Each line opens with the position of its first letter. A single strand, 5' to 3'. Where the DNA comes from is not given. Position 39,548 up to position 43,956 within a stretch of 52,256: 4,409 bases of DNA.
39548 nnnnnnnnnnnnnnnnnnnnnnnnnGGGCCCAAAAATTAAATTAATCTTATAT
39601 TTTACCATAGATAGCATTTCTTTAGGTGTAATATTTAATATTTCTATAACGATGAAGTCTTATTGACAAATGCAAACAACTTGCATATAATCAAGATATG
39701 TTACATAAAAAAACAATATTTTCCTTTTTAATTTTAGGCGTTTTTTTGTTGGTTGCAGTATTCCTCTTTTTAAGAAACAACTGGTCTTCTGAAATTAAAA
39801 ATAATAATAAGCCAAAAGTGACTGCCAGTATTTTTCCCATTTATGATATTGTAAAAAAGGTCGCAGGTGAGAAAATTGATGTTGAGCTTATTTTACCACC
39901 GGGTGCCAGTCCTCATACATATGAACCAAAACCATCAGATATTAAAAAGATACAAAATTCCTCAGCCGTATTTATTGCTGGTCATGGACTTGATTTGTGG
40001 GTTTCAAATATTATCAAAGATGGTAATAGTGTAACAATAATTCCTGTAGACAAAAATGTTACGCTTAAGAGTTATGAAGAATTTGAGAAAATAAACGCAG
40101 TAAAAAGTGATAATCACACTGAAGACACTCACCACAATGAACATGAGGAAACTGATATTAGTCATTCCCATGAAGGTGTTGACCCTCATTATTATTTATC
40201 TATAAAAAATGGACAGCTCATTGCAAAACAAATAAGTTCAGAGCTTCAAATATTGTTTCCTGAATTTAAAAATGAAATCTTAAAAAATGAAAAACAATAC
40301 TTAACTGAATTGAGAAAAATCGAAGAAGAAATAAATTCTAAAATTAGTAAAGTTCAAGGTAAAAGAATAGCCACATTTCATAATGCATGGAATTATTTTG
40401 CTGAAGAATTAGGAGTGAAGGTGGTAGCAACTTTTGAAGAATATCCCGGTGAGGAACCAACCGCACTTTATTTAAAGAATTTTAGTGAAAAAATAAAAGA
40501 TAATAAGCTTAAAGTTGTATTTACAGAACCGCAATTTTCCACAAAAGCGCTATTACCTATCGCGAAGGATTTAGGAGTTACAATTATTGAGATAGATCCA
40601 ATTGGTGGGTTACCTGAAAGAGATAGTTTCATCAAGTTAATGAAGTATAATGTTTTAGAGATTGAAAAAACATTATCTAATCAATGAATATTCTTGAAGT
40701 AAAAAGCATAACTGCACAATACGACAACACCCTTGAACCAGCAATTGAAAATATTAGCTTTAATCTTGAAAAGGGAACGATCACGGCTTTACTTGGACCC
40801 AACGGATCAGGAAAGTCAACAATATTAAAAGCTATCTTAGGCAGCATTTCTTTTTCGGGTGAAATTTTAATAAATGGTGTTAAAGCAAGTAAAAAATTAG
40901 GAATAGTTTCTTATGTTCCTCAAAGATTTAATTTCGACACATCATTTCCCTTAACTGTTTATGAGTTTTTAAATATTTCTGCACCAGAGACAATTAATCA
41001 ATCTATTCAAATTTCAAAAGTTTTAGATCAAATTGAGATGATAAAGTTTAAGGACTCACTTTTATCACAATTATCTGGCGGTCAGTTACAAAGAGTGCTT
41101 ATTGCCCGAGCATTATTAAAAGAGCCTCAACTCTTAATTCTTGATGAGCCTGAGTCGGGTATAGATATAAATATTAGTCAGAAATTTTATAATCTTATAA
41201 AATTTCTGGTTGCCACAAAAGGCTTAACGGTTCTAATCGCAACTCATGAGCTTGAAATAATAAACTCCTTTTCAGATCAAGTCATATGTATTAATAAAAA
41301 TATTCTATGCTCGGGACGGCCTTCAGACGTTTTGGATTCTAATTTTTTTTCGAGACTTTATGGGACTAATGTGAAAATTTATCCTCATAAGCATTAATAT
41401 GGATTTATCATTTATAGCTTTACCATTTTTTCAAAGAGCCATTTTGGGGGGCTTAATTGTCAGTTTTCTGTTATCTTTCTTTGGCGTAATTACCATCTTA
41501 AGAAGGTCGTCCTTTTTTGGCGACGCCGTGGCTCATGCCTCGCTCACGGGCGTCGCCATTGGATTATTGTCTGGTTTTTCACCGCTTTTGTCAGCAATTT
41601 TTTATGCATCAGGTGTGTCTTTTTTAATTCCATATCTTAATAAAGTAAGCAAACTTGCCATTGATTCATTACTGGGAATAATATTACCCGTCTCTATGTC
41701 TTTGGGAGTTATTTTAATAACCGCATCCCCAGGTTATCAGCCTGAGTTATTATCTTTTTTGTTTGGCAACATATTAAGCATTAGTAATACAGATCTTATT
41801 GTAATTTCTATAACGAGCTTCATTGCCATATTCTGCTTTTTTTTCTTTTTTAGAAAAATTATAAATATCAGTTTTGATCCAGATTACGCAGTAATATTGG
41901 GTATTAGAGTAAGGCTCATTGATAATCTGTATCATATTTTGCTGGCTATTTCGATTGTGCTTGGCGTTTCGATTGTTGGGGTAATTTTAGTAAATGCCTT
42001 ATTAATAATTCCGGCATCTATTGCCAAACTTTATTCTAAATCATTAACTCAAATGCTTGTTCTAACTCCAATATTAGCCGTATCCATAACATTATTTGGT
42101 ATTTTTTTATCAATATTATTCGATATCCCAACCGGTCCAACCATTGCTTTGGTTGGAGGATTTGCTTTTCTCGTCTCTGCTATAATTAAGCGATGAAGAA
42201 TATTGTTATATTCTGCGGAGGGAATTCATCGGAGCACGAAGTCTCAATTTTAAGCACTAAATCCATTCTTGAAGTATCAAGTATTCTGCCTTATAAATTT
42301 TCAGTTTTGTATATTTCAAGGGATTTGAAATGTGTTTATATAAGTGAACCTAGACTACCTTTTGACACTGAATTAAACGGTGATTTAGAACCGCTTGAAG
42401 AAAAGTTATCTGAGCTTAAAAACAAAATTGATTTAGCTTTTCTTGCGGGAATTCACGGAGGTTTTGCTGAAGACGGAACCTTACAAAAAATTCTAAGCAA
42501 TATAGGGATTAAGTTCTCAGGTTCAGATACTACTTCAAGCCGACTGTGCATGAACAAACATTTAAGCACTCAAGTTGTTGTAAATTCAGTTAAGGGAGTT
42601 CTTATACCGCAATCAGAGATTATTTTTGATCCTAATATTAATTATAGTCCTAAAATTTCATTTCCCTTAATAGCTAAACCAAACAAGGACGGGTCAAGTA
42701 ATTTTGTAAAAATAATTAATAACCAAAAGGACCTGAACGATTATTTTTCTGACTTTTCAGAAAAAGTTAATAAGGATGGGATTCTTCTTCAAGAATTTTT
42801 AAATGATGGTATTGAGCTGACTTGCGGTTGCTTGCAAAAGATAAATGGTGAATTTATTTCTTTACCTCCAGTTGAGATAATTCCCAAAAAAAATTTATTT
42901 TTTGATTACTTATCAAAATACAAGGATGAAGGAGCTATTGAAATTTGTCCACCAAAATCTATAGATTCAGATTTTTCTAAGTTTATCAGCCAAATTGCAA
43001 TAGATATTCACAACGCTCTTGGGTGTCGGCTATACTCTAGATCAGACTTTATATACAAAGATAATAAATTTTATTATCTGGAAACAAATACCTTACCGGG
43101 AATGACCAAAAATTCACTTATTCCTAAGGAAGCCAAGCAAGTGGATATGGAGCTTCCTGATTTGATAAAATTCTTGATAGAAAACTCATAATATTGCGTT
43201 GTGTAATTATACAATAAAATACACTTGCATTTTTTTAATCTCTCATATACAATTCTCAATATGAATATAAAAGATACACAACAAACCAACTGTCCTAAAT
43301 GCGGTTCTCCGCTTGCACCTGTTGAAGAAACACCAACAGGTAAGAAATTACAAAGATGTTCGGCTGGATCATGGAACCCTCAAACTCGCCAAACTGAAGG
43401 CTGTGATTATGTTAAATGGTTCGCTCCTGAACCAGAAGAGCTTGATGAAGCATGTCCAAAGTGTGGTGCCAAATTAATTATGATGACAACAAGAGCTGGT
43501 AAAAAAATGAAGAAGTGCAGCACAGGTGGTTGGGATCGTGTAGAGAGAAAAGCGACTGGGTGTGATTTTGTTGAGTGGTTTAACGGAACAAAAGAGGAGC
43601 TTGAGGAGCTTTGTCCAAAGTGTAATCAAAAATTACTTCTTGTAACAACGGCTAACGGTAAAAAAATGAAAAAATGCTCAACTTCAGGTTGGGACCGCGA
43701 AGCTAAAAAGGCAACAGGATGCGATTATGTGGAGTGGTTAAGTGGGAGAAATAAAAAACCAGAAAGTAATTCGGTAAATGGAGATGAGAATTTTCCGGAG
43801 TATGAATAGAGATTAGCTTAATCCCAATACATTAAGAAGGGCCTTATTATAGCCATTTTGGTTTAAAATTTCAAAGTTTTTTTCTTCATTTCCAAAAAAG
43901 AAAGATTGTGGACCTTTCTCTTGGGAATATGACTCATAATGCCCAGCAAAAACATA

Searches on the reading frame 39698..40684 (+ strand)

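Call 79: search_protein_families(library=pfam, proteins=[window:39698-40684:+], max_evalue=0.01)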
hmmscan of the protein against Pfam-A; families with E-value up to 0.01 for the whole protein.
window:39698-40684:+ (329 aa): 1 family
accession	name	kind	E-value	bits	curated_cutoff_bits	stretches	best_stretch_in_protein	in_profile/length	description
PF01297.22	ZnuA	-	3.3e-67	227.2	29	1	41-324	1-262/263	Zinc-uptake complex component A periplasmic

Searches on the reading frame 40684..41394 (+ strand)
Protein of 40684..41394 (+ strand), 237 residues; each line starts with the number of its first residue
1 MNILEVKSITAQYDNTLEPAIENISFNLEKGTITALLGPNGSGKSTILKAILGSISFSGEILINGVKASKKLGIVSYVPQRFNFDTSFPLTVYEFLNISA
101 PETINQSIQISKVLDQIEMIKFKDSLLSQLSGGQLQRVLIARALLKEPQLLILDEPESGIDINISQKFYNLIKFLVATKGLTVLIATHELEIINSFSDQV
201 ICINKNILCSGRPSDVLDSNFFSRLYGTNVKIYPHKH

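Call 79: search_protein_families(library=pfam, proteins=[window:40684-41394:+], max_evalue=0.01)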
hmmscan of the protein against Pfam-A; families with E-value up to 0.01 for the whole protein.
window:40684-41394:+ (237 aa): 11 families
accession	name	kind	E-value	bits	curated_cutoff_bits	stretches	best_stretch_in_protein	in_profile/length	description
PF00005.33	ABC_tran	-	2.8e-30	106.2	25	1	22-156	2-135/137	ABC transporter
PF13304.12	AAA_21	-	2.4e-13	51.3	27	2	128-194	236-304/304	AAA domain, putative AbiEii toxin, Type IV TA system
PF02463.25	SMC_N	-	1.5e-07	31.5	40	1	32-201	25-209/220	RecF/RecN/SMC N terminal domain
PF13476.12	AAA_23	-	1.5e-05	26.1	27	1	22-52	11-40/201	AAA domain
PF13555.12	AAA_29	-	2.9e-05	24.2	27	1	29-52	20-43/61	P-loop containing region of AAA domain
PF13401.12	AAA_22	-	6.4e-05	23.7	27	1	31-191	5-127/130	AAA domain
PF13175.12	AAA_15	-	0.00012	22.2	32.1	1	22-51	15-43/374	AAA ATPase domain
PF03193.22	RsgA_GTPase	-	0.00092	19.5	30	1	18-56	94-131/174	RsgA GTPase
PF25199.1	nSTAND_NTPase5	-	0.0042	17.3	34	0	29-51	39-61/145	Novel STAND NTPase 5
PF09818.15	ABC_ATPase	-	0.0061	16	23.2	0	28-52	77-100/283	P-loop domain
PF00004.35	AAA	-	0.007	17.3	21.2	0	36-192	3-113/131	ATPase family associated with various cellular activities (AAA)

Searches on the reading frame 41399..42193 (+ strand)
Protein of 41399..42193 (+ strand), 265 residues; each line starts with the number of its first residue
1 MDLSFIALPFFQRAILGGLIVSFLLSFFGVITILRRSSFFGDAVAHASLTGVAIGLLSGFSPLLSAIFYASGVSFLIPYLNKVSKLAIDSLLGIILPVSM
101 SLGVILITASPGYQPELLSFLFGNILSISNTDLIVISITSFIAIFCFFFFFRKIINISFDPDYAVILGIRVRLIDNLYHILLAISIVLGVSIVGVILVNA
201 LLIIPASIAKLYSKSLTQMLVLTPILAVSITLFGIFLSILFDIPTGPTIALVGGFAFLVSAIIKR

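Call 79: search_protein_families(library=pfam, proteins=[window:41399-42193:+], max_evalue=0.01)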
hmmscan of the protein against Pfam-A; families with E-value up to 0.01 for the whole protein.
window:41399-42193:+ (265 aa): 2 families
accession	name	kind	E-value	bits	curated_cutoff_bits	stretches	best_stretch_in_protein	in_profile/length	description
PF00950.22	ABC-3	-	4.6e-65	220.1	20.1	1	9-263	3-257/258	ABC 3 transport family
PF01032.23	FecCD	-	6.3e-06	25.9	26.5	1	55-259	95-307/311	FecCD transport family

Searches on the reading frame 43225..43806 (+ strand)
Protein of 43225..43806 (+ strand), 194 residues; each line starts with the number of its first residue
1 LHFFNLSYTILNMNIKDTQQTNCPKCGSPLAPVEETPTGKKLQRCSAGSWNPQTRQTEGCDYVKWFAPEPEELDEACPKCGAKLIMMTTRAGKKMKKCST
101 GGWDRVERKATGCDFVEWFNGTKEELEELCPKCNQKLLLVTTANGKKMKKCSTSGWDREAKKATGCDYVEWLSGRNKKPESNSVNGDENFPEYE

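Call 79: search_protein_families(library=pfam, proteins=[window:43225-43806:+], max_evalue=0.01)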
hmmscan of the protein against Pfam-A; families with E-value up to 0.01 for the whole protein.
window:43225-43806:+ (194 aa): 18 families
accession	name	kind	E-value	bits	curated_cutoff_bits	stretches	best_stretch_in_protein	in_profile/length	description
PF01396.24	Zn_ribbon_Top1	-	2.6e-06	27.6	32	0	75-93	2-20/39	Topoisomerase DNA binding C4 zinc finger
PF13453.11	Zn_ribbon_TFIIB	-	2.1e-05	24.3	22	0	22-46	1-23/41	Transcription factor zinc-finger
PF09723.15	Zn_ribbon_8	-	2.5e-05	24.6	34.4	0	14-29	22-36/41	Zinc ribbon domain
PF13240.11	Zn_Ribbon_1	-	4.9e-05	23.4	25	0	77-84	16-23/23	zinc-ribbon domain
PF13248.11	Zn_ribbon_3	-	6.1e-05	22.8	27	0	17-30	13-26/26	zinc-ribbon domain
PF03119.21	DNA_ligase_ZBD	-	0.00023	21.4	25.8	0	22-34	1-13/27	NAD-dependent DNA ligase C4 zinc finger domain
PF13005.12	zf-IS66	-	0.0011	19.8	27.3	0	21-35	2-16/46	zinc-finger binding domain of transposase IS66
PF06221.18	zf-C2HC5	-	0.0011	19.3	25.8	0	19-35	33-49/54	Putative zinc finger motif, C2HC5-type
PF07754.17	HVO_2753_ZBP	-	0.0011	19.1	33.2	0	67-90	9-32/46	Small zinc finger protein HVO_2753-like, Zn-binding pocket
PF25164.1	CoiA_N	-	0.0032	17.4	26.3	0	129-139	19-29/50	Competence protein CoiA, N-terminal domain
PF17309.7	DUF5356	-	0.0041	17.5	26.4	0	128-162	18-53/135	Family of unknown function (DUF5356)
PF23451.1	Zn_ribbon_PaaD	-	0.0044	17.1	27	0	16-29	10-23/53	PaaD zinc beta ribbon domain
PF08271.17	Zn_Ribbon_TF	-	0.0048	16.9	29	0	23-35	3-14/43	TFIIB zinc-binding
PF23903.1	Phage_zn_bind_2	-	0.0068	16.7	27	0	75-85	32-42/44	Phage zinc binding domain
PF21349.2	RUBY_RBDX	-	0.0082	16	26.5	0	71-83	13-25/30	Rubrerythrin, rubredoxin-like domain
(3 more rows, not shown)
